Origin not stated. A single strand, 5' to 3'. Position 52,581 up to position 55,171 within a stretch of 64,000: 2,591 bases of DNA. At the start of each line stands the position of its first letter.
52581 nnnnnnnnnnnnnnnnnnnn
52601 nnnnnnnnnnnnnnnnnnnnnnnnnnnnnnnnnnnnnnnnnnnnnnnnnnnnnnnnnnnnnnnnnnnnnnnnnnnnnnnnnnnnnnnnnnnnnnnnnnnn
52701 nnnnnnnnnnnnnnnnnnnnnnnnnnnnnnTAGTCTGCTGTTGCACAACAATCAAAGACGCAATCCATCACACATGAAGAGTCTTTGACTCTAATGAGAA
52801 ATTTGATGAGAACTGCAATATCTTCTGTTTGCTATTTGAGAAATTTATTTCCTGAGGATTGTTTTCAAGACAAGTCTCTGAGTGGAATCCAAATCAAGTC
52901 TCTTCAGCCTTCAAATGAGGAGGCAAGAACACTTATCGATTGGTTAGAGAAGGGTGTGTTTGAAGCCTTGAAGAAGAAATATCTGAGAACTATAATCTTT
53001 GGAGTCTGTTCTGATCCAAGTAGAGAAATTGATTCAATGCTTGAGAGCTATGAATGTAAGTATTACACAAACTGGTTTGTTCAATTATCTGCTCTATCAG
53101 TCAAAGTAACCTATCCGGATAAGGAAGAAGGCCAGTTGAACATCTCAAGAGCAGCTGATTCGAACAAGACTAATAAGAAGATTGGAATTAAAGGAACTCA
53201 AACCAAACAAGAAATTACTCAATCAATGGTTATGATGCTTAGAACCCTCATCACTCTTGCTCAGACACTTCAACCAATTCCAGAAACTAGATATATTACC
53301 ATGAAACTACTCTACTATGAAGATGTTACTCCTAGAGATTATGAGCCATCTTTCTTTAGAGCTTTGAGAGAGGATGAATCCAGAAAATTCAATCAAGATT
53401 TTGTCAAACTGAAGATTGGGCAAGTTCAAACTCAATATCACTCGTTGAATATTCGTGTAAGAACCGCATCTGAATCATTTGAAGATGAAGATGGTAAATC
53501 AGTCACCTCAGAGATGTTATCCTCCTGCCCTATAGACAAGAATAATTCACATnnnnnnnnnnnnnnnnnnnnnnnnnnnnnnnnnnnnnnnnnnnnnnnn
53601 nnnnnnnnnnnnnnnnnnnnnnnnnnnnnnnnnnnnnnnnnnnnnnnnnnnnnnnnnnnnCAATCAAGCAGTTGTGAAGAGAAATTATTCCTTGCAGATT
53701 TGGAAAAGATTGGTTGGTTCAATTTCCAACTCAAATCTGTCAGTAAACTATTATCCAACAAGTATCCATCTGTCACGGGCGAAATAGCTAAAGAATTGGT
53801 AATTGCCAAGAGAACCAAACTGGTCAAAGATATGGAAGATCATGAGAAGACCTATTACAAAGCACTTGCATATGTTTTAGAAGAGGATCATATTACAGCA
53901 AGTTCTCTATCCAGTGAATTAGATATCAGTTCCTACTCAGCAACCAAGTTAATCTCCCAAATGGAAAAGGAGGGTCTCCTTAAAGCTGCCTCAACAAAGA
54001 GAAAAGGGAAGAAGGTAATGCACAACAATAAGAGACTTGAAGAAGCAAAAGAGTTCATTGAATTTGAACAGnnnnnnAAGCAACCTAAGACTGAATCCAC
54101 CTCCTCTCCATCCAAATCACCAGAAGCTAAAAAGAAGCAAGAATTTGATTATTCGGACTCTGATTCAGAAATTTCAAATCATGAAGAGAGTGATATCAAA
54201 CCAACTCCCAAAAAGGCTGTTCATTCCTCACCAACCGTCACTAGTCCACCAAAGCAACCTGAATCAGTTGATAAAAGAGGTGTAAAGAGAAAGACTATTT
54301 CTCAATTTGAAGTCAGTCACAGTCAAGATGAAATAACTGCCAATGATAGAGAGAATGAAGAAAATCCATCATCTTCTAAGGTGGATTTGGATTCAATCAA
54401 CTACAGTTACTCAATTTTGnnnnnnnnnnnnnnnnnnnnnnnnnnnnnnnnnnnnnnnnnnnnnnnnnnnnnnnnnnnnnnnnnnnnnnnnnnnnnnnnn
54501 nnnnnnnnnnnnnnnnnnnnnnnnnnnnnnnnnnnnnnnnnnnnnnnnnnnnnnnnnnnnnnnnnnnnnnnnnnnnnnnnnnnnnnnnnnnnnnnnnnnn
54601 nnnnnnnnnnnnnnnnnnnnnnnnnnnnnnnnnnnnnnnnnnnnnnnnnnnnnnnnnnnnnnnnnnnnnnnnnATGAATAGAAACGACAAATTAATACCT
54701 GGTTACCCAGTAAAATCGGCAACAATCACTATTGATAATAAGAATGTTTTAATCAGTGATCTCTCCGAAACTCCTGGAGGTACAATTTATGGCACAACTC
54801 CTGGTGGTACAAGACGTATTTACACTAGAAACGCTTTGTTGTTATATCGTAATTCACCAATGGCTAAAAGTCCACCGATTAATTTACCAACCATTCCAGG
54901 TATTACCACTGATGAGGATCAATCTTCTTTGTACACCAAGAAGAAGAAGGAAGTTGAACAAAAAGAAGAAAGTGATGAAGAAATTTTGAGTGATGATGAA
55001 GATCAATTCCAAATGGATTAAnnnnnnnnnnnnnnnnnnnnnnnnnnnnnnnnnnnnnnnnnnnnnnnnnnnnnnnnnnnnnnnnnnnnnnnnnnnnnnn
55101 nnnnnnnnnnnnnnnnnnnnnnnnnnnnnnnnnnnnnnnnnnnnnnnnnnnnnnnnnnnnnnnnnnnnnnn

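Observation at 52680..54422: Hop1/HORMAD-like HORMA gene with an ATG|intron start and a C-terminal winged-helix-like tail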

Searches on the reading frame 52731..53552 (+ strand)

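Call 64: search_protein_families(library=pfam, proteins=[window:52731-53552:+], max_evalue=0.00001)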
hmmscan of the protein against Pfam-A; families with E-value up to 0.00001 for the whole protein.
seq(274 aa): 1 family
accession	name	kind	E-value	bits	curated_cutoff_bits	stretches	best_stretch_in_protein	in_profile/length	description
PF02301.23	HORMA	-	4.7e-61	206.4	24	1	18-237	1-209/209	HORMA domain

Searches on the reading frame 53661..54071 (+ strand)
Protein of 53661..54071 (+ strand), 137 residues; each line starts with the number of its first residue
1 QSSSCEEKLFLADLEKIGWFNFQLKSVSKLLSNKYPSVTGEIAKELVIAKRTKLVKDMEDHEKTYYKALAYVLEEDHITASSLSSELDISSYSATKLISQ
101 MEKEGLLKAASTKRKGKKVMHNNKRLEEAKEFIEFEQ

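Call 38: search_solved_structures(query=A3, max_evalue=1, show_alignments=2)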
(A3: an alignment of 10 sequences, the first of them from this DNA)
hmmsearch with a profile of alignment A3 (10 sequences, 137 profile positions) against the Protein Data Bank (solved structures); distinct sequences matched with E-value up to 1: 58.
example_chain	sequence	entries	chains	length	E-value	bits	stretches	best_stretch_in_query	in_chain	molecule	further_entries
9myp_A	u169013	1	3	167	4.9e-08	36.2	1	64-131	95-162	HORMA domain-containing protein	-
3cta_A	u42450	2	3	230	2e-06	31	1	60-117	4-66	Riboflavin kinase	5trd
8ut0_AA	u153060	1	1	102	0.00022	24.4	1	55-122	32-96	40S ribosomal protein S25-A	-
9mug_A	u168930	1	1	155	0.00023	24.3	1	64-122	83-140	HORMA domain-containing protein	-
4u3m_D5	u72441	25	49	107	0.00025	24.2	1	49-122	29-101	40S ribosomal protein S25-A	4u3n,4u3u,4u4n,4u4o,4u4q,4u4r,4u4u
3j6x_25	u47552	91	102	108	0.00026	24.2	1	49-122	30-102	40S ribosomal protein S25 | 40S ribosomal protein rpS25 (S25e) | 40S ribosomal protein S25-A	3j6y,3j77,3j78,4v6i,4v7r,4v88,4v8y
9fhl_c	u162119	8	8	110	0.00036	23.7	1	25-115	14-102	Small ribosomal subunit protein eS25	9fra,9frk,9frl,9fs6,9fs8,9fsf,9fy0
6snt_Z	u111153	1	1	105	0.00037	23.7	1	48-115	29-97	40S ribosomal protein S25-A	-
3tgn_A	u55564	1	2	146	0.00043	23.5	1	69-121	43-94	Adc operon repressor AdcR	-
9ygm_Sa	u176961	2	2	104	0.00048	23.3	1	23-110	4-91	40S ribosomal protein eS25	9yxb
6t4q_SZ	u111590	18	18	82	0.00052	23.2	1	60-115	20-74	40S ribosomal protein S25-A | 40S ribosomal protein S25 | Small ribosomal subunit protein eS25A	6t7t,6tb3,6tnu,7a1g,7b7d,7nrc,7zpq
4v92_BZ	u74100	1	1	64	0.00062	22.9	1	63-115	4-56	ES25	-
6wdr_Z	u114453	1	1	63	0.00076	22.7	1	63-115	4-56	40S ribosomal protein S25-A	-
6i7o_K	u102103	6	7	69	0.00078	22.6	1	63-115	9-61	40S ribosomal protein S25-A | RPS25A isoform 1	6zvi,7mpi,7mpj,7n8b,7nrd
4uer_8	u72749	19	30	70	0.00081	22.6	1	63-115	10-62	ES25 | 40S ribosomal protein S25-A | Small ribosomal subunit protein eS25A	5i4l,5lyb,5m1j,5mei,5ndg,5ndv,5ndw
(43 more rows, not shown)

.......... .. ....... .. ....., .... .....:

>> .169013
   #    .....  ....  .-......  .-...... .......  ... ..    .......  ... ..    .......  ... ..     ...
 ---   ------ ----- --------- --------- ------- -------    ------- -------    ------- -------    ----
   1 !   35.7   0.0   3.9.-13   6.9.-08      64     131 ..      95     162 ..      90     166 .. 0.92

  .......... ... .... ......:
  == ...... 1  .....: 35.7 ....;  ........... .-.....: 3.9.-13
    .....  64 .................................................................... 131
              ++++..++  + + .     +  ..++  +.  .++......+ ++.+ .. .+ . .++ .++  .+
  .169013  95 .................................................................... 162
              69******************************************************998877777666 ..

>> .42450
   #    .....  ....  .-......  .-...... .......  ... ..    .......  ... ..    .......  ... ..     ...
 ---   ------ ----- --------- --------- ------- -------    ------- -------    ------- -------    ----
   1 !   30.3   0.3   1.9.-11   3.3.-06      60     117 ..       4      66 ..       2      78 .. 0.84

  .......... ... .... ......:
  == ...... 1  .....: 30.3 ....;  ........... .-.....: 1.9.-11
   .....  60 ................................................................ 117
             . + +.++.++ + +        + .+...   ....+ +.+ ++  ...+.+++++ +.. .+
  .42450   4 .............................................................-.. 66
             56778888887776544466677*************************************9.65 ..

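Call 43: predict_structure(alignment_id=A3)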
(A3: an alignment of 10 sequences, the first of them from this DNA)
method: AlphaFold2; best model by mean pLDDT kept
length: 137 residues; sequences in the alignment: 10
mean_pLDDT: 91.3   pTM: 0.77
mean pLDDT of the five models: 91.3, 90.8, 90.5, 89.7, 89.4
residues with pLDDT >= 90: 103; 70-90: 31; 50-70: 3; < 50: 0
segments of 3 or more residues with pLDDT < 50: none
pLDDT, mean of each block of 10 residues (from residue 1): 78 92 88 86 92 94 95 95 96 96 94 88 93 90
secondary structure, 60 per line:
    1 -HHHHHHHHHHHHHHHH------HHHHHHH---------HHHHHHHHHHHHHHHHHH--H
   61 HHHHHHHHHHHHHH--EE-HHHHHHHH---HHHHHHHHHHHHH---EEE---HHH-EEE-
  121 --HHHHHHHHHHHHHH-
elements in order: H2-17 H24-30 H40-57 H60-74 H80-87 H91-103 E107-109 E117-119 H123-136

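Call 45: fold_search(model_id=the predicted structure, library=pdb)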
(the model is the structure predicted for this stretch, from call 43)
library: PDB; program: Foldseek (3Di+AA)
matches with E <= 10: 1525; with E <= 0.001: 0
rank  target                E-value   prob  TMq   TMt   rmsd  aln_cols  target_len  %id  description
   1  3tgn_B                2.4e-02  1.00  0.41  0.38   4.0        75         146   25  Crystal Structure of the zinc-dependent MarR Family Transcriptional Regulator AdcR in the Zn(II)-bound State (released 2011-11-30)
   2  5yi3_B                3.0e-02  1.00  0.43  0.42   3.8        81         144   20  Structure of Lactococcus lactis ZitR, C30S mutant in complex with DNA (released 2017-12-06)
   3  9mug                  3.0e-02  0.99  0.39  0.36   9.9       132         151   20  Structure of Schistosoma mansoni Hop1 chromatin binding region (released 2025-08-13)
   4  9myp_A                3.6e-02  0.99  0.38  0.33  10.9       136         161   16  Structure of Patiria miniata Hop1 chromatin binding region (released 2025-08-13)
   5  8c7t_A                3.8e-02  0.97  0.36  0.21  11.0       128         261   15  Unliganded transcriptional pleiotropic repressor CodY from Enterococcus faecalis (released 2023-06-28)
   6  8c7t_B                4.0e-02  0.99  0.39  0.23   8.8       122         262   19  Unliganded transcriptional pleiotropic repressor CodY from Enterococcus faecalis (released 2023-06-28)
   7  4fx0_B                4.3e-02  0.99  0.40  0.40  13.5       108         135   12  Crystal structure of M. tuberculosis transcriptional regulator MosR (released 2012-09-26)
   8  3tgn_A                4.5e-02  1.00  0.39  0.40   2.6        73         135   26  Crystal Structure of the zinc-dependent MarR Family Transcriptional Regulator AdcR in the Zn(II)-bound State (released 2011-11-30)
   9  7oyk_DDD              4.7e-02  1.00  0.46  0.62   2.9        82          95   18  DNA-binding domain of CggR in complex with the DNA operator (released 2021-11-10)
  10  8c7u_A                4.7e-02  0.96  0.34  0.21   9.6       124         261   20  Transcriptional pleiotropic repressor CodY from Enterococcus faecalis in complex with Leu and a 30-bp DNA fragment enc (released 2023-06-28)
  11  4rgu_B                5.0e-02  1.00  0.44  0.42   4.4        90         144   12  Crystal Structure of Putative MarR Family Transcriptional Regulator HcaR from Acinetobacter sp. ADP complexed with fer (released 2015-03-04)
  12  5yhx_A                5.2e-02  1.00  0.42  0.40   3.1        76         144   22  Structure of Lactococcus lactis ZitR, wild type (released 2017-12-06)
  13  4rgx_A                6.1e-02  1.00  0.44  0.44  11.3       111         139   15  Crystal Structure of Putative MarR Family Transcriptional Regulator HcaR from Acinetobacter sp. ADP complexed with 3,4 (released 2015-03-04)
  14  3eco_A                6.4e-02  1.00  0.42  0.43   6.0        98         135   11  Crystal structure of MepR, a transcription regulator of the Staphylococcus aureus multidrug efflux pump MepA (released 2009-02-10)
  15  9a6f_A                6.8e-02  0.98  0.35  0.20   7.0       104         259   20  Integrative model of CODY-YPPF by crosslinking MS and deep learning (released 2024-09-18)
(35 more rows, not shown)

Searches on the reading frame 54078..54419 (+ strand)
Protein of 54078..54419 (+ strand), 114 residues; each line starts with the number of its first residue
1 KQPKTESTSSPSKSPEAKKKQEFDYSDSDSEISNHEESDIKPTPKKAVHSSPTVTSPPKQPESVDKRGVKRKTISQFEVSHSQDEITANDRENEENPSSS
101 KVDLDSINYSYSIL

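Call 60: find_homologous_proteins(query=window:54078-54419:+, max_evalue=0.01)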
Query seq(114 aa): 10 candidates shared short words with the query, none scored E <= 0.01.

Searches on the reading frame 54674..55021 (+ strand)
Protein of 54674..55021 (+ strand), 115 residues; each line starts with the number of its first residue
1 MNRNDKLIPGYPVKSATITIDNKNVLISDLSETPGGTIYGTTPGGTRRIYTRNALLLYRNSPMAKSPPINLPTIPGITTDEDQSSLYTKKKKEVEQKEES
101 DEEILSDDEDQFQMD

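Call 55: search_protein_families(library=pfam, proteins=[window:54674-55021:+], max_evalue=0.01)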
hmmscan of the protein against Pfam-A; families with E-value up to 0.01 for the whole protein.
window:54674-55021:+ (115 aa): 1 family
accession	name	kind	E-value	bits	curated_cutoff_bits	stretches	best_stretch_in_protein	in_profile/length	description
PF05456.16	eIF_4EBP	-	2.9e-34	117.9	24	1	14-115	15-116/117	Eukaryotic translation initiation factor 4E binding protein (EIF4EBP)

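Call 66: find_encoding_contigs(protein=window:54674-55018:+, flank=1500, max_places=10)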
Protein seq(115 aa) (115 aa): 1 contig read that carries it; 1 place shown.
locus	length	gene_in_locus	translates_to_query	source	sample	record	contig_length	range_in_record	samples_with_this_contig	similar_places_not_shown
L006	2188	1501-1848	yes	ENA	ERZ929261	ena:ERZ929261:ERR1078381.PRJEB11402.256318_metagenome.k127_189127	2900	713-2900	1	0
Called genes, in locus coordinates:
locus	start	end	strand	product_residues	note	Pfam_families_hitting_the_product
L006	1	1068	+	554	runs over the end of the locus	PF02301:HORMA, PF09397:FtsK_gamma (faint)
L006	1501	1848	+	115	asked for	PF05456:eIF_4EBP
